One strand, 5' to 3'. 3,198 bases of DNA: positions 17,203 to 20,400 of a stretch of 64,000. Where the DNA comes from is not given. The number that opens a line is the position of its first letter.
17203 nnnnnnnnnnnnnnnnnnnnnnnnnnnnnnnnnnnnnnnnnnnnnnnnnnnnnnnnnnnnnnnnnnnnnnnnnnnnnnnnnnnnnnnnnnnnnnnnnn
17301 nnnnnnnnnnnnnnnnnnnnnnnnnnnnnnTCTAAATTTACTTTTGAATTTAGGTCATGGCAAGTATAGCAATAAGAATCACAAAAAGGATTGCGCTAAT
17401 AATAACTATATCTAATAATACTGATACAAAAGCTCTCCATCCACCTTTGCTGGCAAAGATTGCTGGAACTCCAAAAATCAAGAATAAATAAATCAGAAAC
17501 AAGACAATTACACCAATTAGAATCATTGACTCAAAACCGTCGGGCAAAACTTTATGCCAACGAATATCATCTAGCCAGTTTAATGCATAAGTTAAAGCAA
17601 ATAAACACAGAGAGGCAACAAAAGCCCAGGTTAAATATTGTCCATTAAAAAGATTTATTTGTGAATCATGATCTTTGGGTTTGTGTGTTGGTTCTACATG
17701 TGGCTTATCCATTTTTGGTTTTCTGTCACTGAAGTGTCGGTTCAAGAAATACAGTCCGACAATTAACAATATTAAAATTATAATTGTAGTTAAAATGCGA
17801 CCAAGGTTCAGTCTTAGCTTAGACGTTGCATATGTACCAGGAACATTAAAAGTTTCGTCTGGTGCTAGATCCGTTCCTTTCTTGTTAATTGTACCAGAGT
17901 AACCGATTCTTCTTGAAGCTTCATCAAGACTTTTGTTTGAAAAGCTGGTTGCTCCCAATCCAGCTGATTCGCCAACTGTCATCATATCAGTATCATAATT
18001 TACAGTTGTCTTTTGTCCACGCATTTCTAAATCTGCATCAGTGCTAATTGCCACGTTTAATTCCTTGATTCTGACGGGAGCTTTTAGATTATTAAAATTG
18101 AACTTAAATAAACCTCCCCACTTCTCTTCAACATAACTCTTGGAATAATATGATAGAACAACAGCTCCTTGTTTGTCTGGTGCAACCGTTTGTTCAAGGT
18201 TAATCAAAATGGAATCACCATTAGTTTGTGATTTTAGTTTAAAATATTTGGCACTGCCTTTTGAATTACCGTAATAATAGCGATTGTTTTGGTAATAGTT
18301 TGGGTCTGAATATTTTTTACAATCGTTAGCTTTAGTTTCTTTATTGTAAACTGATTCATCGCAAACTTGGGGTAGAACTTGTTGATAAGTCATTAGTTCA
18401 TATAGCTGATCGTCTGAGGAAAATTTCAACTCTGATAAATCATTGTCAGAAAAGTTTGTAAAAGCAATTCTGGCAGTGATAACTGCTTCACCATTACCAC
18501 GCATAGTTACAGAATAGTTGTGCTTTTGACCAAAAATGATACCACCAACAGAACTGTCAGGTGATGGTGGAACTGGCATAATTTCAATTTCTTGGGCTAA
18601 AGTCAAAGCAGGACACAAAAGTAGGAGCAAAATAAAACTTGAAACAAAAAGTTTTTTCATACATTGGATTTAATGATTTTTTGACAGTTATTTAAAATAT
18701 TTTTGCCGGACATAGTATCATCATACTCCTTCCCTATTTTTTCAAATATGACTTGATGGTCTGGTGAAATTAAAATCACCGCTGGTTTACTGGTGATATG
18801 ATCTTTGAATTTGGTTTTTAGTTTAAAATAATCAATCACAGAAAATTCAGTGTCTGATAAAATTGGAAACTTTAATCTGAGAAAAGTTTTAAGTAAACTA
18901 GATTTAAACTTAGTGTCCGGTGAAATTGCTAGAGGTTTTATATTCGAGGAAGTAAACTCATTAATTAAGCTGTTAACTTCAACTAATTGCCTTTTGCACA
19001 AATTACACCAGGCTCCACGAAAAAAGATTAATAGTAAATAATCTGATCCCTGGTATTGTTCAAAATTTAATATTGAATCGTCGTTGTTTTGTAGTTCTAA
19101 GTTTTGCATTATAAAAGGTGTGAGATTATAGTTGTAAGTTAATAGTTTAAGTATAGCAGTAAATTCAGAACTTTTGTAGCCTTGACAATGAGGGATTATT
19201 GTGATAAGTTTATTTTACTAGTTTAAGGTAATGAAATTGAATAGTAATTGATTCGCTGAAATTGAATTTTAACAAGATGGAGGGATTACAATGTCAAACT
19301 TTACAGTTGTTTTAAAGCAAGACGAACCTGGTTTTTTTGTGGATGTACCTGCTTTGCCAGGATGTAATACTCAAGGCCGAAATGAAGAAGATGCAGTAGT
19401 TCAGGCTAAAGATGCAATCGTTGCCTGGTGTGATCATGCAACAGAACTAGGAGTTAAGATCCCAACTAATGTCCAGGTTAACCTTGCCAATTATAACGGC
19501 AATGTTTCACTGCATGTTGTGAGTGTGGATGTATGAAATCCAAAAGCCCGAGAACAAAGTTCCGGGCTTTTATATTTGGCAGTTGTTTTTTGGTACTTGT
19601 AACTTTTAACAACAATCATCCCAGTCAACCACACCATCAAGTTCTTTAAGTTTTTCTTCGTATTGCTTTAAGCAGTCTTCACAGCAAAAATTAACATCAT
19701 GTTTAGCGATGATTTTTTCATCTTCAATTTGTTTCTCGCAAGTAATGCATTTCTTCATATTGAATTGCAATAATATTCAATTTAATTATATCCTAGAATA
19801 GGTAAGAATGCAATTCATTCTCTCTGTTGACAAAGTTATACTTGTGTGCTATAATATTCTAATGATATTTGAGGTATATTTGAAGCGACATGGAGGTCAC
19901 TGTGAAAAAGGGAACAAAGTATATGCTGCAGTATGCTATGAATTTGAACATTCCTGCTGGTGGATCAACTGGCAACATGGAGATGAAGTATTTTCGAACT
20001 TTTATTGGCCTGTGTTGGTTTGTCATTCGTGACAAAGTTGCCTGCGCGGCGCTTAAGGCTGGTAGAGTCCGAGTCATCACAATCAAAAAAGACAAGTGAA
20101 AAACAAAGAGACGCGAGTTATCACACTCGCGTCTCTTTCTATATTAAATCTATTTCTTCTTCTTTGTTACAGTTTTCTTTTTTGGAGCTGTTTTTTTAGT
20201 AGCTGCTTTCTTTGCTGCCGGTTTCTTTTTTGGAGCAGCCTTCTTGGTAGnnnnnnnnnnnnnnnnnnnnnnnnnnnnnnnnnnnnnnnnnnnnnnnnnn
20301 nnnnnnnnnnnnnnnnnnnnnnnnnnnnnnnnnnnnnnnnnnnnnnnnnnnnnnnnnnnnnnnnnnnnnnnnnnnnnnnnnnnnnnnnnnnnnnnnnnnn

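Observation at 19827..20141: Orphan ~280-nt transcription unit: perfect consensus sigma70 promoter to 12-bp-stem terminator, product unclear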

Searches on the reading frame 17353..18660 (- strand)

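Call 58: search_protein_families(library=phrogs, proteins=[L021:5285-5713:+, L021:6066-6533:+, L021:6750-7535:+, L021:7717-7986:+, L021:8203-8778:+, L021:8921-9997:+, L021:10004-11272:+, L021:11284-12012:+, L021:12015-12395:+, L021:3736-4290:+], max_evalue=0.001)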
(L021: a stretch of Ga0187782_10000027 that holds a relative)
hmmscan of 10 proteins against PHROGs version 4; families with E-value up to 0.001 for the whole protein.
L021:5285-5713:+ (143 aa): 0 families

L021:6066-6533:+ (156 aa): 0 families

L021:6750-7535:+ (262 aa): 0 families

L021:7717-7986:+ (90 aa): 0 families

L021:8203-8778:+ (192 aa): 0 families

L021:8921-9997:+ (359 aa): 8 families
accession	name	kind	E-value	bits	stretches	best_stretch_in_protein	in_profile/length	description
phrog_1297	-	other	1.4e-42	146.9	1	3-331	10-331/356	ATPase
phrog_16335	-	other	3.4e-12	47.1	1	6-149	14-163/267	ATPase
phrog_249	-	moron, auxiliary metabolic gene and host takeover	1.2e-06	29.1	1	12-161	121-284/380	porphyrin biosynthesis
phrog_168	-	DNA, RNA and nucleotide metabolism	4.2e-06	27.7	1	20-155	45-160/314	clamp loader of DNA polymerase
phrog_11838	-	DNA, RNA and nucleotide metabolism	7.7e-05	23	1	20-59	42-81/420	clamp loader of DNA polymerase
phrog_3757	-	unknown function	0.00029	21.4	1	16-46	124-154/367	-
phrog_16448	-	other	0.00056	19.3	1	10-149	442-586/680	ATPase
phrog_30773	-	unknown function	0.00082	18.8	0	19-96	197-267/666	-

L021:10004-11272:+ (423 aa): 2 families
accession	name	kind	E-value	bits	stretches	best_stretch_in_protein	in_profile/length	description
phrog_1314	-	DNA, RNA and nucleotide metabolism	2.3e-58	199.2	1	25-395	13-371/394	HNH endonuclease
phrog_32906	-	unknown function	3.9e-06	27.2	1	222-366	376-517/569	-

L021:11284-12012:+ (243 aa): 0 families

L021:12015-12395:+ (127 aa): 3 families
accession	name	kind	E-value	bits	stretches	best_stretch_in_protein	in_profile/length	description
phrog_19515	-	unknown function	1.3e-07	33.1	1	10-83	24-96/117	-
phrog_7314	-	unknown function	4.5e-07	31.1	1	13-62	5-54/134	-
phrog_28814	-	unknown function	3.2e-05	25.1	1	15-62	8-55/134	-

L021:3736-4290:+ (185 aa): 0 families

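Call 59: search_protein_families(library=pfam, proteins=[L021:5285-5713:+, L021:6066-6533:+, L021:6750-7535:+, L021:7717-7986:+, L021:8203-8778:+, L021:8921-9997:+, L021:10004-11272:+, L021:11284-12012:+, L021:12015-12395:+, L021:3736-4290:+], max_evalue=0.001)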
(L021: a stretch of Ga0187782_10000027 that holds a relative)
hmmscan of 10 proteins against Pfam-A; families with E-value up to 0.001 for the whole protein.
L021:5285-5713:+ (143 aa): 0 families

L021:6066-6533:+ (156 aa): 0 families

L021:6750-7535:+ (262 aa): 0 families

L021:7717-7986:+ (90 aa): 0 families

L021:8203-8778:+ (192 aa): 0 families

L021:8921-9997:+ (359 aa): 5 families
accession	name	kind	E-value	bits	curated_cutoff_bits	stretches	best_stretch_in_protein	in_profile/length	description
PF00004.35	AAA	-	1.3e-11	45.5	21.2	1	22-135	2-115/131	ATPase family associated with various cellular activities (AAA)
PF07728.20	AAA_5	-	4.6e-07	30.4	22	1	21-147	2-138/139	AAA domain (dynein-related subfamily)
PF20030.5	bpMoxR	-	7e-06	25.7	27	1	12-129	25-145/205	MoxR domain in the MoxR-vWA-beta-propeller ternary systems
PF13191.12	AAA_16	-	3.4e-05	24.8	32.6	1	21-92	27-100/167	AAA ATPase domain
PF00158.32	Sigma54_activat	-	7.2e-05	23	20.2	0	86-110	95-119/168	Sigma-54 interaction domain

L021:10004-11272:+ (423 aa): 2 families
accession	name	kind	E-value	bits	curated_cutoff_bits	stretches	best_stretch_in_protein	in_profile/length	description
PF13203.12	DUF2201_N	-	2.5e-30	106.4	23.2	1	26-275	5-268/271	Putative metallopeptidase domain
PF09967.15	DUF2201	-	2.4e-11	44.3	26.4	1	285-416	2-121/123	VWA-like domain (DUF2201)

L021:11284-12012:+ (243 aa): 0 families

L021:12015-12395:+ (127 aa): 0 families

L021:3736-4290:+ (185 aa): 0 families

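Call 65: search_protein_families(library=pfam, proteins=[L021:7717-7986:+, L014:418-747:-, L008:1892-3061:+], max_evalue=0.01)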
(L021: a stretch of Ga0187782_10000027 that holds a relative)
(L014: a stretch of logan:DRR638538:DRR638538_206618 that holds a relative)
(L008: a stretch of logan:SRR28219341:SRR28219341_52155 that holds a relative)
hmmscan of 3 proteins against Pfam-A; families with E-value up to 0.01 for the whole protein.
L021:7717-7986:+ (90 aa): 0 families

L014:418-747:- (110 aa): 0 families

L008:1892-3061:+ (390 aa): 0 families

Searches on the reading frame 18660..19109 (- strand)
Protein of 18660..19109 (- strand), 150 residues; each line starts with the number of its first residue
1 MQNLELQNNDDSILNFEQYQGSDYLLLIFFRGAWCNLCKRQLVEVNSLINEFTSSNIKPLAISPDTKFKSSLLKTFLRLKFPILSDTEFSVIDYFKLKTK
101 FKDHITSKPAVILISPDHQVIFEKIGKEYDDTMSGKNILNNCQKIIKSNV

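Call 7: search_protein_families(library=pfam, proteins=[window:18660-19109:-], max_evalue=1)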
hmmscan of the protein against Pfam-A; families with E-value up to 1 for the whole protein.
window:18660-19109:- (150 aa): 6 families
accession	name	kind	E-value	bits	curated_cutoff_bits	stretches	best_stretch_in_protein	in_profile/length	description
PF00578.27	AhpC-TSA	-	4.9e-19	68.9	26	1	2-120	6-121/124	AhpC/TSA family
PF08534.16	Redoxin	-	4.1e-09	36.8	26.6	1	3-130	8-138/148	Redoxin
PF13905.12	Thioredoxin_8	-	4.7e-05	24.1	27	1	25-120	3-94/94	Thioredoxin-like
PF10666.15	Phage_TAC_8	-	0.046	14.3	33.7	1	61-137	37-107/140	Phage tail assembly chaperone protein Gp14 ()A118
PF00085.26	Thioredoxin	-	0.058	13.8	23.5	1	16-58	10-52/103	Thioredoxin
PF13098.12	Thioredoxin_2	-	0.11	13.3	27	1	26-120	8-87/104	Thioredoxin-like domain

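Call 58: search_protein_families(library=phrogs, proteins=[L021:5285-5713:+, L021:6066-6533:+, L021:6750-7535:+, L021:7717-7986:+, L021:8203-8778:+, L021:8921-9997:+, L021:10004-11272:+, L021:11284-12012:+, L021:12015-12395:+, L021:3736-4290:+], max_evalue=0.001)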
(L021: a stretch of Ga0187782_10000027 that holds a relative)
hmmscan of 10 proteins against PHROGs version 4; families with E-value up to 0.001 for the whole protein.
L021:5285-5713:+ (143 aa): 0 families

L021:6066-6533:+ (156 aa): 0 families

L021:6750-7535:+ (262 aa): 0 families

L021:7717-7986:+ (90 aa): 0 families

L021:8203-8778:+ (192 aa): 0 families

L021:8921-9997:+ (359 aa): 8 families
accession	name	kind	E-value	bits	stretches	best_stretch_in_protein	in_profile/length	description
phrog_1297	-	other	1.4e-42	146.9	1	3-331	10-331/356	ATPase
phrog_16335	-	other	3.4e-12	47.1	1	6-149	14-163/267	ATPase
phrog_249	-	moron, auxiliary metabolic gene and host takeover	1.2e-06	29.1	1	12-161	121-284/380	porphyrin biosynthesis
phrog_168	-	DNA, RNA and nucleotide metabolism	4.2e-06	27.7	1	20-155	45-160/314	clamp loader of DNA polymerase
phrog_11838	-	DNA, RNA and nucleotide metabolism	7.7e-05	23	1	20-59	42-81/420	clamp loader of DNA polymerase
phrog_3757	-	unknown function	0.00029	21.4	1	16-46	124-154/367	-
phrog_16448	-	other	0.00056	19.3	1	10-149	442-586/680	ATPase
phrog_30773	-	unknown function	0.00082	18.8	0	19-96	197-267/666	-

L021:10004-11272:+ (423 aa): 2 families
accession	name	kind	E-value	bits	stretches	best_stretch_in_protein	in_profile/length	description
phrog_1314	-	DNA, RNA and nucleotide metabolism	2.3e-58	199.2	1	25-395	13-371/394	HNH endonuclease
phrog_32906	-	unknown function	3.9e-06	27.2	1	222-366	376-517/569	-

L021:11284-12012:+ (243 aa): 0 families

L021:12015-12395:+ (127 aa): 3 families
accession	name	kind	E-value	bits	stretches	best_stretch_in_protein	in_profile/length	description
phrog_19515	-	unknown function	1.3e-07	33.1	1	10-83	24-96/117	-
phrog_7314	-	unknown function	4.5e-07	31.1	1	13-62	5-54/134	-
phrog_28814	-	unknown function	3.2e-05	25.1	1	15-62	8-55/134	-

L021:3736-4290:+ (185 aa): 0 families

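Call 59: search_protein_families(library=pfam, proteins=[L021:5285-5713:+, L021:6066-6533:+, L021:6750-7535:+, L021:7717-7986:+, L021:8203-8778:+, L021:8921-9997:+, L021:10004-11272:+, L021:11284-12012:+, L021:12015-12395:+, L021:3736-4290:+], max_evalue=0.001)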
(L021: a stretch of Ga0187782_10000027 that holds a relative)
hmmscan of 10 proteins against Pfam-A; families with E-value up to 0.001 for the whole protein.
L021:5285-5713:+ (143 aa): 0 families

L021:6066-6533:+ (156 aa): 0 families

L021:6750-7535:+ (262 aa): 0 families

L021:7717-7986:+ (90 aa): 0 families

L021:8203-8778:+ (192 aa): 0 families

L021:8921-9997:+ (359 aa): 5 families
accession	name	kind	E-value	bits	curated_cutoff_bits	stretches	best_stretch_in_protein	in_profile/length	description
PF00004.35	AAA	-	1.3e-11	45.5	21.2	1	22-135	2-115/131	ATPase family associated with various cellular activities (AAA)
PF07728.20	AAA_5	-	4.6e-07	30.4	22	1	21-147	2-138/139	AAA domain (dynein-related subfamily)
PF20030.5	bpMoxR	-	7e-06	25.7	27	1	12-129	25-145/205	MoxR domain in the MoxR-vWA-beta-propeller ternary systems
PF13191.12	AAA_16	-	3.4e-05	24.8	32.6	1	21-92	27-100/167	AAA ATPase domain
PF00158.32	Sigma54_activat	-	7.2e-05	23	20.2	0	86-110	95-119/168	Sigma-54 interaction domain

L021:10004-11272:+ (423 aa): 2 families
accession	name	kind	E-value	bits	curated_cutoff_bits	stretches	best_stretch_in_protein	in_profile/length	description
PF13203.12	DUF2201_N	-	2.5e-30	106.4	23.2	1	26-275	5-268/271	Putative metallopeptidase domain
PF09967.15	DUF2201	-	2.4e-11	44.3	26.4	1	285-416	2-121/123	VWA-like domain (DUF2201)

L021:11284-12012:+ (243 aa): 0 families

L021:12015-12395:+ (127 aa): 0 families

L021:3736-4290:+ (185 aa): 0 families

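Call 65: search_protein_families(library=pfam, proteins=[L021:7717-7986:+, L014:418-747:-, L008:1892-3061:+], max_evalue=0.01)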
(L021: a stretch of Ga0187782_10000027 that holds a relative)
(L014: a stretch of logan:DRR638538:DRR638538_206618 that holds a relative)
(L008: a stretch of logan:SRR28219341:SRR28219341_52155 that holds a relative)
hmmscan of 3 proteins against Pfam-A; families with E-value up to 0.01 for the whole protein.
L021:7717-7986:+ (90 aa): 0 families

L014:418-747:- (110 aa): 0 families

L008:1892-3061:+ (390 aa): 0 families

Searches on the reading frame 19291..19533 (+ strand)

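Call 7: search_protein_families(library=pfam, proteins=[window:19291-19533:+], max_evalue=1)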
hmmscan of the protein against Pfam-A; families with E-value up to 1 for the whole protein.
window:19291-19533:+ (81 aa): 3 families
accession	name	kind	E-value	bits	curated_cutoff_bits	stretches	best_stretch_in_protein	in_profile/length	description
PF15919.11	HicB_lk_antitox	-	1.2e-08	35.6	27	1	7-70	4-72/123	HicB_like antitoxin of bacterial toxin-antitoxin system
PF21748.3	UPF0150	-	0.015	15.7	27.3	1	7-58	13-64/64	UPF0150-like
PF06042.17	NTP_transf_6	-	0.044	14.1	25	1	30-69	80-119/159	Nucleotidyltransferase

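Call 58: search_protein_families(library=phrogs, proteins=[L021:5285-5713:+, L021:6066-6533:+, L021:6750-7535:+, L021:7717-7986:+, L021:8203-8778:+, L021:8921-9997:+, L021:10004-11272:+, L021:11284-12012:+, L021:12015-12395:+, L021:3736-4290:+], max_evalue=0.001)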
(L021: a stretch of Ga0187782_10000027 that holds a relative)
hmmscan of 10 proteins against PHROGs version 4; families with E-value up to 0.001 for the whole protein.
L021:5285-5713:+ (143 aa): 0 families

L021:6066-6533:+ (156 aa): 0 families

L021:6750-7535:+ (262 aa): 0 families

L021:7717-7986:+ (90 aa): 0 families

L021:8203-8778:+ (192 aa): 0 families

L021:8921-9997:+ (359 aa): 8 families
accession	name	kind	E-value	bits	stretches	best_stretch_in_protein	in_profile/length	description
phrog_1297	-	other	1.4e-42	146.9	1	3-331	10-331/356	ATPase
phrog_16335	-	other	3.4e-12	47.1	1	6-149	14-163/267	ATPase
phrog_249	-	moron, auxiliary metabolic gene and host takeover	1.2e-06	29.1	1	12-161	121-284/380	porphyrin biosynthesis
phrog_168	-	DNA, RNA and nucleotide metabolism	4.2e-06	27.7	1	20-155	45-160/314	clamp loader of DNA polymerase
phrog_11838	-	DNA, RNA and nucleotide metabolism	7.7e-05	23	1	20-59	42-81/420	clamp loader of DNA polymerase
phrog_3757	-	unknown function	0.00029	21.4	1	16-46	124-154/367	-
phrog_16448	-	other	0.00056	19.3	1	10-149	442-586/680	ATPase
phrog_30773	-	unknown function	0.00082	18.8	0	19-96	197-267/666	-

L021:10004-11272:+ (423 aa): 2 families
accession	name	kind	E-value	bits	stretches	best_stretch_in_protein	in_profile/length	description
phrog_1314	-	DNA, RNA and nucleotide metabolism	2.3e-58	199.2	1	25-395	13-371/394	HNH endonuclease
phrog_32906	-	unknown function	3.9e-06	27.2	1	222-366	376-517/569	-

L021:11284-12012:+ (243 aa): 0 families

L021:12015-12395:+ (127 aa): 3 families
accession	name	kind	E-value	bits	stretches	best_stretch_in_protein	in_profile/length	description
phrog_19515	-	unknown function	1.3e-07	33.1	1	10-83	24-96/117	-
phrog_7314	-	unknown function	4.5e-07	31.1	1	13-62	5-54/134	-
phrog_28814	-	unknown function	3.2e-05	25.1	1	15-62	8-55/134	-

L021:3736-4290:+ (185 aa): 0 families

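Call 59: search_protein_families(library=pfam, proteins=[L021:5285-5713:+, L021:6066-6533:+, L021:6750-7535:+, L021:7717-7986:+, L021:8203-8778:+, L021:8921-9997:+, L021:10004-11272:+, L021:11284-12012:+, L021:12015-12395:+, L021:3736-4290:+], max_evalue=0.001)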
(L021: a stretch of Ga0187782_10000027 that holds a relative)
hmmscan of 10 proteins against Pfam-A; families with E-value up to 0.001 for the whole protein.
L021:5285-5713:+ (143 aa): 0 families

L021:6066-6533:+ (156 aa): 0 families

L021:6750-7535:+ (262 aa): 0 families

L021:7717-7986:+ (90 aa): 0 families

L021:8203-8778:+ (192 aa): 0 families

L021:8921-9997:+ (359 aa): 5 families
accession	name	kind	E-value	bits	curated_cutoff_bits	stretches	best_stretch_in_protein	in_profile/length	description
PF00004.35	AAA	-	1.3e-11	45.5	21.2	1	22-135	2-115/131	ATPase family associated with various cellular activities (AAA)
PF07728.20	AAA_5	-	4.6e-07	30.4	22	1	21-147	2-138/139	AAA domain (dynein-related subfamily)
PF20030.5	bpMoxR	-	7e-06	25.7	27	1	12-129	25-145/205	MoxR domain in the MoxR-vWA-beta-propeller ternary systems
PF13191.12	AAA_16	-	3.4e-05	24.8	32.6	1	21-92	27-100/167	AAA ATPase domain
PF00158.32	Sigma54_activat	-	7.2e-05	23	20.2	0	86-110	95-119/168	Sigma-54 interaction domain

L021:10004-11272:+ (423 aa): 2 families
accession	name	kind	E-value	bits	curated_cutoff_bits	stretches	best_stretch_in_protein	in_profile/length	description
PF13203.12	DUF2201_N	-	2.5e-30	106.4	23.2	1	26-275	5-268/271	Putative metallopeptidase domain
PF09967.15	DUF2201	-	2.4e-11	44.3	26.4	1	285-416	2-121/123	VWA-like domain (DUF2201)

L021:11284-12012:+ (243 aa): 0 families

L021:12015-12395:+ (127 aa): 0 families

L021:3736-4290:+ (185 aa): 0 families

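Call 65: search_protein_families(library=pfam, proteins=[L021:7717-7986:+, L014:418-747:-, L008:1892-3061:+], max_evalue=0.01)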
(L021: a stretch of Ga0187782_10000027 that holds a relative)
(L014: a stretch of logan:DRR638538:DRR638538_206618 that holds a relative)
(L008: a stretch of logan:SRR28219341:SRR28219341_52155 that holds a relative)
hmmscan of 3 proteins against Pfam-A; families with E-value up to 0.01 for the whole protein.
L021:7717-7986:+ (90 aa): 0 families

L014:418-747:- (110 aa): 0 families

L008:1892-3061:+ (390 aa): 0 families

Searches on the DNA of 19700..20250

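Call 5: search_rna_families(source=window, start=19700, end=20250, threshold=evalue, max_evalue=10, show_alignments=3)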
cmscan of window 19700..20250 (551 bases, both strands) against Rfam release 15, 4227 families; matches with E-value up to 10: 11.
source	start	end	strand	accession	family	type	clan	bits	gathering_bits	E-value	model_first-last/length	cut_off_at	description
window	20065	20167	-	RF01742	lactis-plasmid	Gene; sRNA;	-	19.9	70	1.4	1-106/106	no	lactis-plasmid RNA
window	20105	20138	-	RF03623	mir-1252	Gene; miRNA;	-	19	70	1.9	1-65/65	no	mir-1252 microRNA precursor family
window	19916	19945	+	RF01803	GABA3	Cis-reg;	-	16.5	57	1.1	1-54/54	no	Editing element of GABA-3 exon 9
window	20079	20213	+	RF01775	RsaOG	Gene; sRNA;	-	16.2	50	7.3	1-147/147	no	RNA S.aureus Orsay G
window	20081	20164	-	RF02409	snoR125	Gene; snRNA; snoRNA; CD-box;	-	16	100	0.32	59-152/200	no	Small nucleolar RNA snoR125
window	20100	20142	+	RF00692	MIR171_2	Gene; miRNA;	CL00099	16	65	1.3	1-111/111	no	MIR171_2 microRNA precursor family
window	19963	20135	+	RF02503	Atu_C9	Gene; sRNA;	-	15.1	40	0.09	1-192/192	no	Rhizobiales sRNA Atu_C9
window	20063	20183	-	RF04128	MIR8562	Gene; miRNA;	-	14.1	211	4.7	49-197/242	no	MIR8562 microRNA precursor family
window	19760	19822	-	RF01626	ceN30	Gene; snRNA; snoRNA; CD-box;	-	14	65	6.8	1-73/73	no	Caenorhabditis snoRNA ceN30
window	20054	20129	-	RF02308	TtnuCD34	Gene; snRNA; snoRNA; CD-box;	-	13.5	80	9.4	1-64/64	no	Tetrahymena snoRNA TtnuCD34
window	20071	20239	+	RF00007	U12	Gene; snRNA; splicing;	CL00006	12.4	53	6.1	1-151/151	no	U12 minor spliceosomal RNA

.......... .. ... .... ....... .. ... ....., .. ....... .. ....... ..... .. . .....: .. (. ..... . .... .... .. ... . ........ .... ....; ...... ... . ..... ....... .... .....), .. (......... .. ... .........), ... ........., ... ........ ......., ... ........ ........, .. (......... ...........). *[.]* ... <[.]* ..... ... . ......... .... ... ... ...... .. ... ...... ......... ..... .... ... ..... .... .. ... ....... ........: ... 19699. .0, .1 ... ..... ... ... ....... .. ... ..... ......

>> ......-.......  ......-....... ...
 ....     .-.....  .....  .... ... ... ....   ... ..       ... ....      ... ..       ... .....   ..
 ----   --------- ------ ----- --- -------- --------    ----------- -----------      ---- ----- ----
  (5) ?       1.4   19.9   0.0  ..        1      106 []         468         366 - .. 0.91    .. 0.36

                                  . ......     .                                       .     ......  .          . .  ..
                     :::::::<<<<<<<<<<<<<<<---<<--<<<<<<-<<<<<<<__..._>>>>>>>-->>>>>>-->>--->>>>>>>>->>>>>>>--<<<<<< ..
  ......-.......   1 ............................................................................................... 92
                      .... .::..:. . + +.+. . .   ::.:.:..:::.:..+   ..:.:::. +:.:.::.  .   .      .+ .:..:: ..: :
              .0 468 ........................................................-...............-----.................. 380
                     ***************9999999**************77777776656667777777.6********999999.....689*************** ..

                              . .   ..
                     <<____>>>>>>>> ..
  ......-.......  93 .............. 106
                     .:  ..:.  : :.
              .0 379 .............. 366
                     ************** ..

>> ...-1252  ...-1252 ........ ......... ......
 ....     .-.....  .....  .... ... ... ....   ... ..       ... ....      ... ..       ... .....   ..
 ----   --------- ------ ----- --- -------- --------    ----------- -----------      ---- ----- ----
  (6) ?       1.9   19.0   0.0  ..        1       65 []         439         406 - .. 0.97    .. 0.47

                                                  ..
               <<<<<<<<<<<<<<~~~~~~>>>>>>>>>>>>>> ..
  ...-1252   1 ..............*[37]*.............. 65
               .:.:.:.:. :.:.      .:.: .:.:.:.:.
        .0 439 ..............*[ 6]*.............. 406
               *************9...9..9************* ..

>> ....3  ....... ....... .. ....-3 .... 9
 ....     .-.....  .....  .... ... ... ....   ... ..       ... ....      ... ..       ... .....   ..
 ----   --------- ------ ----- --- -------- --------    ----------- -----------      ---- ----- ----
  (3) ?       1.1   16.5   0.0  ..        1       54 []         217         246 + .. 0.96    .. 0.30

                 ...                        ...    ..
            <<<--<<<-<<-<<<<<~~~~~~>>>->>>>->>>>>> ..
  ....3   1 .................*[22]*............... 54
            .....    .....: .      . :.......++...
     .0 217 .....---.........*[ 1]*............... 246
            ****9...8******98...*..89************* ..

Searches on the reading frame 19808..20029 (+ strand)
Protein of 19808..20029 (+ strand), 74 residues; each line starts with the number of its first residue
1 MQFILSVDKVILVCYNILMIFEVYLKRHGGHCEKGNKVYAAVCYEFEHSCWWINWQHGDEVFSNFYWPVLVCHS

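Call 7: search_protein_families(library=pfam, proteins=[window:19808-20029:+], max_evalue=1)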
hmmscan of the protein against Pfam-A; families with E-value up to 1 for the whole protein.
window:19808-20029:+ (74 aa): 0 families
